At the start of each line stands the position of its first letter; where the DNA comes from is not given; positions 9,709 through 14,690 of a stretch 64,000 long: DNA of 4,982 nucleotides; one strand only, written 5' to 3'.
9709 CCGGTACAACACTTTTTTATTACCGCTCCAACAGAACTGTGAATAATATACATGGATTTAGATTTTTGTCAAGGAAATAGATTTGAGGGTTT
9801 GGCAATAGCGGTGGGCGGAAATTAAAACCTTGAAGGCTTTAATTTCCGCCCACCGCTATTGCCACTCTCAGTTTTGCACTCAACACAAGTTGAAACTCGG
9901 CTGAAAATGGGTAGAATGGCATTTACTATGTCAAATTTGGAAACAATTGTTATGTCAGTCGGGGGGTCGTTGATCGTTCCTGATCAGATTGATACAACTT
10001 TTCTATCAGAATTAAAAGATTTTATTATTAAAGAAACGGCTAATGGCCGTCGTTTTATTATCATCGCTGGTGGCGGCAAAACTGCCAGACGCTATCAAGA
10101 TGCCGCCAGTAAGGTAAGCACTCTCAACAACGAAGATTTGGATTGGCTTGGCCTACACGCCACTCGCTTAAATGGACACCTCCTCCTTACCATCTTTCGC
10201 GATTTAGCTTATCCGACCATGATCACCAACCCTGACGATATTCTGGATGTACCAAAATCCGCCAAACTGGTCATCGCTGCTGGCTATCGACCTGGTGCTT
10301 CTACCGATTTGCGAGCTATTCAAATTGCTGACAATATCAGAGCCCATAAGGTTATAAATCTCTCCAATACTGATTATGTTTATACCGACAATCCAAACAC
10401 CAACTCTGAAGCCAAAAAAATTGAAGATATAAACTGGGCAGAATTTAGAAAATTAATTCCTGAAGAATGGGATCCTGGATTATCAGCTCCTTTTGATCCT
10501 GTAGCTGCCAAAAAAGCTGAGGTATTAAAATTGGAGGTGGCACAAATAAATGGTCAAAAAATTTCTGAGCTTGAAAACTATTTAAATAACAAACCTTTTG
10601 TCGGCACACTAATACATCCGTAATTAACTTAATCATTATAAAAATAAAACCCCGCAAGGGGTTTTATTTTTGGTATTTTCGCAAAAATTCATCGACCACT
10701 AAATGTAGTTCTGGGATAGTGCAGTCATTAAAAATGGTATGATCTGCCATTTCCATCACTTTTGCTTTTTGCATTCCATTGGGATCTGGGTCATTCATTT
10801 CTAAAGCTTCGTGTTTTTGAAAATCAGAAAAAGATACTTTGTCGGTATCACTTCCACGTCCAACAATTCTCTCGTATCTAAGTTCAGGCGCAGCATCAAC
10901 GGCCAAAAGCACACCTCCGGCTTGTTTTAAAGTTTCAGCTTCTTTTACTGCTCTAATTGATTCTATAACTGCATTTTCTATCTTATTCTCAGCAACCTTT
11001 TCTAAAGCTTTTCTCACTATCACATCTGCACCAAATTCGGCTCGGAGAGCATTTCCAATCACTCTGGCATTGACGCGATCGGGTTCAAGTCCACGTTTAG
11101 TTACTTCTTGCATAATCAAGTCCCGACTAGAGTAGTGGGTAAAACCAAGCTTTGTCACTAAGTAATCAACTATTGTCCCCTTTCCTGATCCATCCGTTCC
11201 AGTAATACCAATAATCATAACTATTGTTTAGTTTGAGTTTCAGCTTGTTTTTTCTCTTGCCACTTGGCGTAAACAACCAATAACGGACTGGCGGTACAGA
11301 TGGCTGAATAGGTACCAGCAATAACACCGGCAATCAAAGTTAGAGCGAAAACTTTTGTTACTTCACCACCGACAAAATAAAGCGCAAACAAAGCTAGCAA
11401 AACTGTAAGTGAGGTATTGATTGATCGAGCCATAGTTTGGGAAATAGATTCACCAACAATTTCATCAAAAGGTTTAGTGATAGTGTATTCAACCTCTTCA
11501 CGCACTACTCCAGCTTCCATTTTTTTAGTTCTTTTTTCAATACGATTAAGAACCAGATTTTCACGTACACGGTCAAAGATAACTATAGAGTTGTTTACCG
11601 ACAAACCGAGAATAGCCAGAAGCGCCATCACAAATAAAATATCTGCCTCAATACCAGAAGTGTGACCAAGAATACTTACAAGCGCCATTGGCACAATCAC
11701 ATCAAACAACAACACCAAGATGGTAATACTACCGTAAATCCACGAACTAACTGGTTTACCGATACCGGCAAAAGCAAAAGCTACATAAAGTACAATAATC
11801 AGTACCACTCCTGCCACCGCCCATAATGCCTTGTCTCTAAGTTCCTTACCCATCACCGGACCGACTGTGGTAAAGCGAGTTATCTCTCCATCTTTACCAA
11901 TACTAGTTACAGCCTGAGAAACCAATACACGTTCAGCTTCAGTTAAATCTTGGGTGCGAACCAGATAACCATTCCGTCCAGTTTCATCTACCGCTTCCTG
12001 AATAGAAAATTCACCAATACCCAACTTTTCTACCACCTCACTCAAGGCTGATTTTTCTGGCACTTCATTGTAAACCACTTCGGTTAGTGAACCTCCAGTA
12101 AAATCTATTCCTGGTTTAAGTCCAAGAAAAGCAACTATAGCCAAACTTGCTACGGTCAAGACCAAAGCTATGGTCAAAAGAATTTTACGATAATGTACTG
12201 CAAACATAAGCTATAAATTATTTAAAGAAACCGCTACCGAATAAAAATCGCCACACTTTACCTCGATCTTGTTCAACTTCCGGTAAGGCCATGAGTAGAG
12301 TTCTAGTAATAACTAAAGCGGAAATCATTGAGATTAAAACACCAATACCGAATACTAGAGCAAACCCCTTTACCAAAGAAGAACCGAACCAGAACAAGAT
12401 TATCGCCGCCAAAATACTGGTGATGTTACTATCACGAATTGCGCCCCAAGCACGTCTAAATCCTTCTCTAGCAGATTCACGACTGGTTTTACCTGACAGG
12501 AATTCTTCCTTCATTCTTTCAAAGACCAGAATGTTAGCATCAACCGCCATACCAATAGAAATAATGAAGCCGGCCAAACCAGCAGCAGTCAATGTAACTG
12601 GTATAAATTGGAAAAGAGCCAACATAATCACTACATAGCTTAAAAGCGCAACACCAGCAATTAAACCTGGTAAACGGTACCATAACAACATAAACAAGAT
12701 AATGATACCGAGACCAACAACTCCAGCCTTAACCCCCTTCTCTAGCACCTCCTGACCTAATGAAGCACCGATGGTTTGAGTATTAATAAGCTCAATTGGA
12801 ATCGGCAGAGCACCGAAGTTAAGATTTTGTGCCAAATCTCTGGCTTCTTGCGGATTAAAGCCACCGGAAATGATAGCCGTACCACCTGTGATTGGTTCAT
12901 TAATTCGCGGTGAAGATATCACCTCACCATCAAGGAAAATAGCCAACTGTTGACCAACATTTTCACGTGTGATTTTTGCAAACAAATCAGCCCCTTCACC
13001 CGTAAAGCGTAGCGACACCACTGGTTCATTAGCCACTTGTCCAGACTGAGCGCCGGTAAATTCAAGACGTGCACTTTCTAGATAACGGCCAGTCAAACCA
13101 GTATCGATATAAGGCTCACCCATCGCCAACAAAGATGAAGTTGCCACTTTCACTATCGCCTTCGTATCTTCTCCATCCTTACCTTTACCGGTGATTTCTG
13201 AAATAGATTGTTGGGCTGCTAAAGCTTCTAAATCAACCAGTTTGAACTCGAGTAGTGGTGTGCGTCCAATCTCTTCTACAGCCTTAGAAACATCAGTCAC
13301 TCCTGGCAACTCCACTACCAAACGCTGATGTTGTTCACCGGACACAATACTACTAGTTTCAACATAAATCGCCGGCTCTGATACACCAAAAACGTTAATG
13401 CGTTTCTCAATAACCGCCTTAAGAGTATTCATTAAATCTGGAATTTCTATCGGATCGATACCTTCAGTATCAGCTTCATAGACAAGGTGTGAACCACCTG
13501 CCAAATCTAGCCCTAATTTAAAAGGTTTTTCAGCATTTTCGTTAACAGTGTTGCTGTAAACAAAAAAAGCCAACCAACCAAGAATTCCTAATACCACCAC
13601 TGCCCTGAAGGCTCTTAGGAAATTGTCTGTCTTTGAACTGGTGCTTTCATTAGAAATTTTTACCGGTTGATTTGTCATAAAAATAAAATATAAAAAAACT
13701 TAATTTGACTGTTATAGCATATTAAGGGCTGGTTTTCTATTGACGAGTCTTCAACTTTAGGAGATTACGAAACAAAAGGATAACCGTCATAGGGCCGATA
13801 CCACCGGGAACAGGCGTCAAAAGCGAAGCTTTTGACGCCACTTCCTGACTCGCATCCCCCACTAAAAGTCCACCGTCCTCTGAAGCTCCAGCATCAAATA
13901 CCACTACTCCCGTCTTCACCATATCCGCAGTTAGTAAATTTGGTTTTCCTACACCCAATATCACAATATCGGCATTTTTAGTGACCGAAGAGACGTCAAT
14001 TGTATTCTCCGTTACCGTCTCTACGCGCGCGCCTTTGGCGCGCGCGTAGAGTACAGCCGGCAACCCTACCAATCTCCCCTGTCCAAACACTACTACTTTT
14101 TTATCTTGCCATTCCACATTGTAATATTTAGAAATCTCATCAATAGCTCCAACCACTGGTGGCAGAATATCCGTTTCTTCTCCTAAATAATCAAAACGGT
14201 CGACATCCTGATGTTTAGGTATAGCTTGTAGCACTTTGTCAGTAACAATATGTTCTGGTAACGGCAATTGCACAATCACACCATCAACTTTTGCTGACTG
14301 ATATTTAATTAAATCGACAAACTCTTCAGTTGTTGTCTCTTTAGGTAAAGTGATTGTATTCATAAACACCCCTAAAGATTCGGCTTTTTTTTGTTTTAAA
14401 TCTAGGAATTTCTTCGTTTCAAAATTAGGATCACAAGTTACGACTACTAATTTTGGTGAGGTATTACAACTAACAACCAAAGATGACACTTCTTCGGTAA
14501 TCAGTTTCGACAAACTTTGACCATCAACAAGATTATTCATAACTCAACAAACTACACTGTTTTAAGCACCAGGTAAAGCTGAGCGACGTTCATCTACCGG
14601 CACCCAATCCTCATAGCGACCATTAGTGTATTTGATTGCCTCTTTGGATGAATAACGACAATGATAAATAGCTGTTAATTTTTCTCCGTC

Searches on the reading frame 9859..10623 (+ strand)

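Call 78: search_protein_families(library=pfam, proteins=[window:9859-10623:+], max_evalue=0.001)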
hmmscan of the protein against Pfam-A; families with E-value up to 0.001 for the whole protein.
window:9859-10623:+ (254 aa): 1 family
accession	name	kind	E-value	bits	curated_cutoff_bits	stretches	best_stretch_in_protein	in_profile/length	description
PF00696.33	AA_kinase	-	4.7e-21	76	24.9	1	29-218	2-221/234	Amino acid kinase family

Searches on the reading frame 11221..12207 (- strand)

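Call 78: search_protein_families(library=pfam, proteins=[window:11221-12207:-], max_evalue=0.001)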
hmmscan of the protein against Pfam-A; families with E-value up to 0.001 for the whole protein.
window:11221-12207:- (328 aa): 2 families
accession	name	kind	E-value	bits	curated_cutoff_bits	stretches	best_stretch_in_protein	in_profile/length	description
PF02355.23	SecD_SecF_C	-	6.8e-44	150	20.5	2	97-230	3-124/189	Protein export membrane protein SecD/SecF, C-terminal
PF07549.19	Sec_GG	-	0.00015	21.6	20.3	1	25-44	3-22/28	SecD/SecF GG Motif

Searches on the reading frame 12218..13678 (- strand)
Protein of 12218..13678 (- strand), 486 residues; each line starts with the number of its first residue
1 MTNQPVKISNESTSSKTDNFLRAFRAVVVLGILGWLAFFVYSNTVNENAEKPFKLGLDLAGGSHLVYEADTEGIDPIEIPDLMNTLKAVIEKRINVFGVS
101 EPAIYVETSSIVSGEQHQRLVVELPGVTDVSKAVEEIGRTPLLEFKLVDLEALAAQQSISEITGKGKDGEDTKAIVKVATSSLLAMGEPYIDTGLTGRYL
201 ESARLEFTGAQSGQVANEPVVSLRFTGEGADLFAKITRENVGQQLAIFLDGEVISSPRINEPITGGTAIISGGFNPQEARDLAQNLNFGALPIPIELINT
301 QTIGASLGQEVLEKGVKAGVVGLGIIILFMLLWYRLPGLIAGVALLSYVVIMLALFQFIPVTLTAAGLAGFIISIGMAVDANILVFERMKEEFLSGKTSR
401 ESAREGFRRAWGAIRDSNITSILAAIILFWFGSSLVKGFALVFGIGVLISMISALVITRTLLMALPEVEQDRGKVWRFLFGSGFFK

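Call 78: search_protein_families(library=pfam, proteins=[window:12218-13678:-], max_evalue=0.001)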
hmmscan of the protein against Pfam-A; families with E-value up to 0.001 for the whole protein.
window:12218-13678:- (486 aa): 6 families
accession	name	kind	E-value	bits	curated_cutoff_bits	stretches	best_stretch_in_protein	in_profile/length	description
PF22599.2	SecDF_P1_head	-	3.2e-29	101.6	27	1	194-293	20-114/114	SecDF, P1 head subdomain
PF02355.23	SecD_SecF_C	-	8.1e-16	58.4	20.5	1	295-465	13-186/189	Protein export membrane protein SecD/SecF, C-terminal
PF21760.3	SecD_1st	-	1.7e-14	53.5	27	1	84-149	2-59/60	Protein translocase subunit SecDF, P1 domain, N-terminal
PF03176.21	MMPL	-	1.8e-11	44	20.5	1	314-464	144-300/333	MMPL family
PF07549.19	Sec_GG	-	1.1e-05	25.2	20.3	1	51-71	6-26/28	SecD/SecF GG Motif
PF00873.25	ACR_tran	-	0.00058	18.1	28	1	299-461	322-485/1021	AcrB/AcrD/AcrF family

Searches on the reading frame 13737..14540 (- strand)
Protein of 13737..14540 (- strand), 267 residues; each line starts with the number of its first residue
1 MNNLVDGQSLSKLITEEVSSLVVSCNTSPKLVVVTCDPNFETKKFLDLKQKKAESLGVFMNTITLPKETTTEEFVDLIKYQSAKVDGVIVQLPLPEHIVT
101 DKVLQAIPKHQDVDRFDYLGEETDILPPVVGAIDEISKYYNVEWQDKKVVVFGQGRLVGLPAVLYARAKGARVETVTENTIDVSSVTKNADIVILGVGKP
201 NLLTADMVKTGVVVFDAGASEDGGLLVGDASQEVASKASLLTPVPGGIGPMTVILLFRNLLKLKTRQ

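Call 78: search_protein_families(library=pfam, proteins=[window:13737-14540:-], max_evalue=0.001)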
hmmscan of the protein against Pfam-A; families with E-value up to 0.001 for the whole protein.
window:13737-14540:- (267 aa): 2 families
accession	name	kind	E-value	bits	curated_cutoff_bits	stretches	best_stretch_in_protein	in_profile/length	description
PF02882.25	THF_DHG_CYH_C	-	7.6e-38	129.8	27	1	122-266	12-158/160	Tetrahydrofolate dehydrogenase/cyclohydrolase, NAD(P)-binding domain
PF00763.28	THF_DHG_CYH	-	8.1e-21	74.9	32.8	1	6-114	2-115/115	Tetrahydrofolate dehydrogenase/cyclohydrolase, catalytic domain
